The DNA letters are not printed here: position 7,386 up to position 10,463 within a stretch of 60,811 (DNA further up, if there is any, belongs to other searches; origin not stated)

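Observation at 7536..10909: Candidate system: one-polypeptide membrane electron-transfer chain plus a cyclic-nucleotide sensor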

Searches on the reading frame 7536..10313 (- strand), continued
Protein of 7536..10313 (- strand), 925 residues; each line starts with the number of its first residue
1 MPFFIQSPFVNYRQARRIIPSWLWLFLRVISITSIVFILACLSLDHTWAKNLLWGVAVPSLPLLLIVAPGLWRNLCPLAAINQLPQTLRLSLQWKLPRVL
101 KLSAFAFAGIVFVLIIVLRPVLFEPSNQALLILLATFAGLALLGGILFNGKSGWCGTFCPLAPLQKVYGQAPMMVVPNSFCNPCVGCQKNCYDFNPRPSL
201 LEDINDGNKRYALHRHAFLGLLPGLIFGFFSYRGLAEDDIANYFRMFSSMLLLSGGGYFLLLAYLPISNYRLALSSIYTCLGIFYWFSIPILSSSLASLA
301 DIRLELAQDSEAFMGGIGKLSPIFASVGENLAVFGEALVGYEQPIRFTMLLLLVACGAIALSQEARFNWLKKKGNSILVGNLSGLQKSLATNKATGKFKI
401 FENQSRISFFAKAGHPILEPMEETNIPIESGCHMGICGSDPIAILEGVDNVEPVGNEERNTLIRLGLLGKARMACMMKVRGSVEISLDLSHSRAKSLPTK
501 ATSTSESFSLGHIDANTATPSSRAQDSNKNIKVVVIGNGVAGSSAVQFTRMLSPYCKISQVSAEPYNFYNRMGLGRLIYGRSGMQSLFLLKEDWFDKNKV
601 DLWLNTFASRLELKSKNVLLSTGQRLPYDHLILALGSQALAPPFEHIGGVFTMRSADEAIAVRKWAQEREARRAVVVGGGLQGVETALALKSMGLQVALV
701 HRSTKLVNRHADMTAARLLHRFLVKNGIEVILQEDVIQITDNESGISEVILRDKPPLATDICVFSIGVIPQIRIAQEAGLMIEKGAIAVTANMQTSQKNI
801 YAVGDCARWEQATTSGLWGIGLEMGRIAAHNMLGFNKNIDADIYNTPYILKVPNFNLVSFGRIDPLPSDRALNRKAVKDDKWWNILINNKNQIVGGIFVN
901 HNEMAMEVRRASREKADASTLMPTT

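Call 42: predict_structure(alignment_id=A2)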
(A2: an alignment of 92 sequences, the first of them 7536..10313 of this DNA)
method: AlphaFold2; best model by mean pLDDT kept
length: 925 residues; sequences in the alignment: 92
mean_pLDDT: 88.6   pTM: 0.60
mean pLDDT of the five models: 88.6, 88.3, 87.6, 87.4, 86.6
residues with pLDDT >= 90: 598; 70-90: 258; 50-70: 50; < 50: 19
segments of 3 or more residues with pLDDT < 50: 375-388
pLDDT, mean of each block of 10 residues (from residue 1): 56 81 92 93 93 94 91 92 91 87 92 97 96 97 89 79 88 82 61 80 90 95 98 95 97 98 95 96 97 93 85 79 88 92 94 91 86 47 47 76 91 87 80 60 94 85 83 91 92 89 62 76 93 96 95 96 93 86 79 92 97 98 98 95 93 94 96 97 94 97 94 96 98 97 95 98 95 97 94 97 93 73 94 93 81 88 91 86 94 93 84 84 64
secondary structure, 60 per line:
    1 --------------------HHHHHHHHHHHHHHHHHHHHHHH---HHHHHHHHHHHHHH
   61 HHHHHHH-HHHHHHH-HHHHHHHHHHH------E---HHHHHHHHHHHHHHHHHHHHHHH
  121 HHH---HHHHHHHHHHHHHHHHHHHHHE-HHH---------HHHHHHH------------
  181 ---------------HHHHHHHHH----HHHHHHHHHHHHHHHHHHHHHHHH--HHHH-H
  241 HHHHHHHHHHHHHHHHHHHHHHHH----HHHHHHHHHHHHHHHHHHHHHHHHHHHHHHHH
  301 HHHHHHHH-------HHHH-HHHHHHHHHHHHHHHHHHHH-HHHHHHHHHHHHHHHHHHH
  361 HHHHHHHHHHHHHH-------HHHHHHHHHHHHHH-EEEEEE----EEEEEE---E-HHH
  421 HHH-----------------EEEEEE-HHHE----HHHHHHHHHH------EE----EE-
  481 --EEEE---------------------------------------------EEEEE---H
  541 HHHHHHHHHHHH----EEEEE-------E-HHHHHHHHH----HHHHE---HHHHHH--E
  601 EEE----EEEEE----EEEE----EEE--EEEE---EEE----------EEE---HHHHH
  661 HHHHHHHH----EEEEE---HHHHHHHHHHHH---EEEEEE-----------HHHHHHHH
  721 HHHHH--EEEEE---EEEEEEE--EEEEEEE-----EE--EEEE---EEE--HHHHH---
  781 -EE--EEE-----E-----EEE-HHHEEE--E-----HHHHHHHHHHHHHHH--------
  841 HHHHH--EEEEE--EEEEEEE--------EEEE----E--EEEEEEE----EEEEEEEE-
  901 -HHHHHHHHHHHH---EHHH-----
elements in order (helices of 4 or more, strands of 3 or more residues): H21-43 H47-67 H69-75 H77-87 H98-123 H127-147 H162-168 H196-204 H209-232 H235-238 H240-264 H269-308 H316-319 H321-340 H342-374 H382-395 E397-402 E407-412 H418-423 E441-446 H456-465 E483-486 E532-536 H540-552 E557-561 H571-579 H584-587 H592-597 E600-603 E608-612 E617-620 E625-627 E630-633 E637-639 E650-652 H656-668 E673-677 H681-692 E696-701 H713-725 E728-732 E736-742 E745-751 E761-764 E768-770 H773-777 E786-788 E800-802 E807-809 H818-832 H841-845 E848-852 E855-861 E870-873 E881-887 E892-899 H902-913

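Call 45: fold_search(model_id=the predicted structure, library=pdb)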
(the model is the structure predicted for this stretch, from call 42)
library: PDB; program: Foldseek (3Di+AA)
matches with E <= 10: 1703; with E <= 0.001: 724
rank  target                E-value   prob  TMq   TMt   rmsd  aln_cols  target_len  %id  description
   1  5l1n_A                8.2e-29  1.00  0.38  0.78   3.2       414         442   24  Pyrococcus horikoshii CoA Disulfide Reductase Quadruple Mutant (released 2017-08-09)
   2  9li3_A                1.4e-28  1.00  0.39  0.86   2.9       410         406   21  Crystal structure of FAD-dependent oxidoreductase from Marinomonas mediterranea (released 2026-01-21)
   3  4fx9_A                2.3e-28  1.00  0.38  0.77   3.6       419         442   23  Structure of the Pyrococcus horikoshii CoA persulfide/polysulfide reductase (released 2013-04-10)
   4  5l1n_B                2.5e-28  1.00  0.38  0.78   3.3       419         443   24  Pyrococcus horikoshii CoA Disulfide Reductase Quadruple Mutant (released 2017-08-09)
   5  3lb8_A                4.9e-28  1.00  0.39  0.83   2.6       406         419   22  Crystal structure of the covalent putidaredoxin reductase-putidaredoxin complex (released 2010-02-23)
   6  1q1r_A                8.3e-28  1.00  0.39  0.82   2.7       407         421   22  Crystal Structure of Putidaredoxin Reductase from Pseudomonas putida (released 2004-02-24)
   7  3lb8_B                8.3e-28  1.00  0.39  0.83   2.9       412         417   22  Crystal structure of the covalent putidaredoxin reductase-putidaredoxin complex (released 2010-02-23)
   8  4fx9_B                8.3e-28  1.00  0.38  0.77   3.4       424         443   23  Structure of the Pyrococcus horikoshii CoA persulfide/polysulfide reductase (released 2013-04-10)
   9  4emi                  1.0e-27  1.00  0.39  0.86   2.9       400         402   23  Toluene dioxygenase reductase in reduced state in complex with NAD+ (released 2012-09-26)
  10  3ict_A                1.1e-27  1.00  0.37  0.61   3.8       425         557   21  Crystal structure of reduced Bacillus anthracis CoADR-RHD (released 2009-11-17)
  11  6pfz_D                1.3e-27  1.00  0.39  0.65   3.7       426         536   25  Structure of a NAD-Dependent Persulfide Reductase from A. fulgidus (released 2020-07-01)
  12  2gqw                  1.4e-27  1.00  0.38  0.84   2.5       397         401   26  Crystal structure of Ferredoxin reductase, BphA4 (oxidized form) (released 2007-05-22)
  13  6pfz_A                1.4e-27  1.00  0.38  0.64   3.6       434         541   24  Structure of a NAD-Dependent Persulfide Reductase from A. fulgidus (released 2020-07-01)
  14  9li3_B                1.8e-27  1.00  0.38  0.86   2.7       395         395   21  Crystal structure of FAD-dependent oxidoreductase from Marinomonas mediterranea (released 2026-01-21)
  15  4h50                  1.9e-27  1.00  0.37  0.84   2.7       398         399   25  Crystal Structure of Ferredoxin reductase, BphA4 E175Q/T1776R/Q177G mutant (reduced form) (released 2013-10-09)
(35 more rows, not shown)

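Call 73: search_protein_families(library=ncbifam, proteins=[L018:6001-7200:+, L044:6001-7200:+, L026:6001-7200:+, L015:6001-7200:+, L059:6001-7200:+, L075:6001-7200:+], max_evalue=1)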
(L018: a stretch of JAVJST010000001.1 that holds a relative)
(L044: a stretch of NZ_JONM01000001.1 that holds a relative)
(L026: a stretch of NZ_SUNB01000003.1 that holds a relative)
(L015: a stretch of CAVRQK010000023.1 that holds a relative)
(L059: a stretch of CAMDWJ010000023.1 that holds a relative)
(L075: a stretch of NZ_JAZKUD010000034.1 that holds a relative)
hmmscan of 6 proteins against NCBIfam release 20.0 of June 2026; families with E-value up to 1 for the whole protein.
L018:6001-7200:+ (400 aa): 5 families
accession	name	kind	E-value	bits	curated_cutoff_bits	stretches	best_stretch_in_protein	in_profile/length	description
NF007013.0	PRK09477.1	equivalog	0.00058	19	234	1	133-186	181-236/286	quinol dehydrogenase ferredoxin subunit NapH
NF007985.1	PRK10713.1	equivalog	0.00078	19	75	1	365-399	6-41/81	class I ribonucleotide reductase maintenance protein YfaE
TIGR02163.1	napH_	subfamily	0.0073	15.9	213.05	1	125-187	144-214/255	NapH/MauN family ferredoxin-type protein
NF041393.1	Frdxn_Halo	equivalog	0.069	13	150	1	355-397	27-68/128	ferredoxin Fer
NF007964.0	PRK10684.1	equivalog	0.11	11.4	383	1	354-399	246-291/333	NADH oxidoreductase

L044:6001-7200:+ (400 aa): 6 families
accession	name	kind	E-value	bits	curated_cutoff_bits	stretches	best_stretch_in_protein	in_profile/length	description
NF007964.0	PRK10684.1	equivalog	0.0056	15.7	383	1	357-397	251-291/333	NADH oxidoreductase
TIGR02854.1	spore_II_GA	equivalog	0.0095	15.3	209.55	1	201-336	28-165/293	sigma-E processing peptidase SpoIIGA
NF007013.0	PRK09477.1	equivalog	0.019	14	234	1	139-183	189-236/286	quinol dehydrogenase ferredoxin subunit NapH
NF007985.1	PRK10713.1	equivalog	0.032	13.8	75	1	371-397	15-41/81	class I ribonucleotide reductase maintenance protein YfaE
NF042909.1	FMH_DH_FwdF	exception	0.1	11.7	375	1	144-183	230-269/336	tungsten-dependent formylmethanofuran dehydrogenase subunit FwdF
TIGR02163.1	napH_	subfamily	0.96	8.9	213.05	1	138-184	160-214/255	NapH/MauN family ferredoxin-type protein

L026:6001-7200:+ (400 aa): 5 families
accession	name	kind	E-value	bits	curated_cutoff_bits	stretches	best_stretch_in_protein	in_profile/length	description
NF007013.0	PRK09477.1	equivalog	0.0012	17.9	234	1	128-184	174-237/286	quinol dehydrogenase ferredoxin subunit NapH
NF007985.1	PRK10713.1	equivalog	0.0058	16.2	75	1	362-396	6-41/81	class I ribonucleotide reductase maintenance protein YfaE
NF007964.0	PRK10684.1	equivalog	0.007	15.4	383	1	363-396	258-291/333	NADH oxidoreductase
NF007387.0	PRK09908.1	equivalog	0.033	13.6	212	1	362-397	16-52/159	xanthine dehydrogenase iron sulfur-binding subunit XdhC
NF047560.1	PSM_export_PmtB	equivalog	0.23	11.2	100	1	244-298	103-154/218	phenol-soluble modulin export ABC transporter permease subunit PmtB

L015:6001-7200:+ (400 aa): 4 families
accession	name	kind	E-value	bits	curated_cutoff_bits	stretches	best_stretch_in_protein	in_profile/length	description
NF007964.0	PRK10684.1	equivalog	0.00062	18.8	383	1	362-393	260-291/333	NADH oxidoreductase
NF007013.0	PRK09477.1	equivalog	0.0026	16.9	234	1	124-187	171-237/286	quinol dehydrogenase ferredoxin subunit NapH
NF007985.1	PRK10713.1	equivalog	0.0049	16.4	75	1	363-393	10-41/81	class I ribonucleotide reductase maintenance protein YfaE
TIGR02163.1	napH_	subfamily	0.036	13.6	213.05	1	142-187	166-214/255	NapH/MauN family ferredoxin-type protein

L059:6001-7200:+ (400 aa): 6 families
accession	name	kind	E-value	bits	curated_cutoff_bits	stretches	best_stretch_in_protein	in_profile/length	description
NF007985.1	PRK10713.1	equivalog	0.00047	19.7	75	1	370-398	12-41/81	class I ribonucleotide reductase maintenance protein YfaE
NF007013.0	PRK09477.1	equivalog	0.007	15.5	234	1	126-185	169-236/286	quinol dehydrogenase ferredoxin subunit NapH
NF007964.0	PRK10684.1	equivalog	0.053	12.5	383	1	359-398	252-291/333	NADH oxidoreductase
NF041393.1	Frdxn_Halo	equivalog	0.18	11.7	150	1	359-396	32-68/128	ferredoxin Fer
TIGR02008.1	fdx_plant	subfamily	0.21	11.4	81.15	0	361-397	10-46/97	ferredoxin [2Fe-2S]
NF005841.0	PRK07758.1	equivalog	0.23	11.8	115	1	174-202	21-46/95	hypothetical protein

L075:6001-7200:+ (400 aa): 7 families
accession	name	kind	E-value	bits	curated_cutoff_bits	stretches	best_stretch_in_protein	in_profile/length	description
NF007964.0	PRK10684.1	equivalog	0.00028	19.9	383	1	354-397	248-291/333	NADH oxidoreductase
NF007985.1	PRK10713.1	equivalog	0.00031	20.3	75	1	371-397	15-41/81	class I ribonucleotide reductase maintenance protein YfaE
NF004317.0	PRK05713.1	equivalog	0.00091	18.5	338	1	366-397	10-41/312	iron-sulfur-binding ferredoxin reductase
TIGR02008.1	fdx_plant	subfamily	0.001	18.8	81.15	1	361-397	11-47/97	ferredoxin [2Fe-2S]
NF007013.0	PRK09477.1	equivalog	0.0017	17.5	234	1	121-183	171-236/286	quinol dehydrogenase ferredoxin subunit NapH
TIGR02163.1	napH_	subfamily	0.004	16.7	213.05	1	123-184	150-214/255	NapH/MauN family ferredoxin-type protein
NF041393.1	Frdxn_Halo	equivalog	0.032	14.1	150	1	362-396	35-69/128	ferredoxin Fer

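Call 74: search_protein_families(library=pfam, proteins=[L018:6001-7200:+, L044:6001-7200:+, L026:6001-7200:+, L015:6001-7200:+, L059:6001-7200:+, L075:6001-7200:+], max_evalue=1)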
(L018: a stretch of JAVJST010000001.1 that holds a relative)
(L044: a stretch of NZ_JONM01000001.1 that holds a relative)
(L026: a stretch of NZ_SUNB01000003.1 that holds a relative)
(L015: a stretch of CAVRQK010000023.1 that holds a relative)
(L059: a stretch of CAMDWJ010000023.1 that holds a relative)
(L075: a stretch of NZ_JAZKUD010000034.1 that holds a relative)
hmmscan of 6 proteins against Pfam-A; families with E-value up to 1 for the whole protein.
L018:6001-7200:+ (400 aa): 2 families
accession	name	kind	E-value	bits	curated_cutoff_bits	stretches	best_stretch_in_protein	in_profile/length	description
PF00111.32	Fer2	-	0.0019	18.6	21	1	360-399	1-42/77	2Fe-2S iron-sulfur cluster binding domain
PF12801.12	Fer4_5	-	0.0071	16.7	22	1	132-161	7-35/48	4Fe-4S binding domain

L044:6001-7200:+ (400 aa): 2 families
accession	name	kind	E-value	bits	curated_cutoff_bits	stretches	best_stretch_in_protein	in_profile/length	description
PF00111.32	Fer2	-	0.00028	21.2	21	1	360-397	3-42/77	2Fe-2S iron-sulfur cluster binding domain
PF12801.12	Fer4_5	-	0.041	14.3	22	1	130-160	8-37/48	4Fe-4S binding domain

L026:6001-7200:+ (400 aa): 2 families
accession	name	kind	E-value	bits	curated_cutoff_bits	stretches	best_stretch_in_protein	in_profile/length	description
PF00111.32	Fer2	-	9.6e-05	22.7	21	1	358-396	2-42/77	2Fe-2S iron-sulfur cluster binding domain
PF12801.12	Fer4_5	-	0.0013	19.1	22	1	126-161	4-38/48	4Fe-4S binding domain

L015:6001-7200:+ (400 aa): 2 families
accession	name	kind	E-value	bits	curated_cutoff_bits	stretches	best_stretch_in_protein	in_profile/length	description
PF00111.32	Fer2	-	0.0005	20.4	21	1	355-393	2-42/77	2Fe-2S iron-sulfur cluster binding domain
PF12801.12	Fer4_5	-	0.0064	16.9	22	1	130-162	5-36/48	4Fe-4S binding domain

L059:6001-7200:+ (400 aa): 2 families
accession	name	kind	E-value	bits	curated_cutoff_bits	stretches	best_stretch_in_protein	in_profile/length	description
PF12801.12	Fer4_5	-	0.00039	20.8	22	1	127-161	3-36/48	4Fe-4S binding domain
PF00111.32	Fer2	-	0.00075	19.8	21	1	364-398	6-42/77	2Fe-2S iron-sulfur cluster binding domain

L075:6001-7200:+ (400 aa): 3 families
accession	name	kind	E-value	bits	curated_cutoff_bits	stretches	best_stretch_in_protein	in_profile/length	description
PF00111.32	Fer2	-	1.2e-05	25.6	21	1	359-397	2-42/77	2Fe-2S iron-sulfur cluster binding domain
PF12801.12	Fer4_5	-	0.00013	22.3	22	1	128-161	6-38/48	4Fe-4S binding domain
PF10531.15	SLBB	-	0.17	12.1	27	1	366-383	13-30/55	SLBB domain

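Call 86: search_protein_families(library=padloc, proteins=[window:7536-10313:-], max_evalue=0.01)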
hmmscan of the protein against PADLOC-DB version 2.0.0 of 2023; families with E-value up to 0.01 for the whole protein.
window:7536-10313:- (925 aa): 0 families
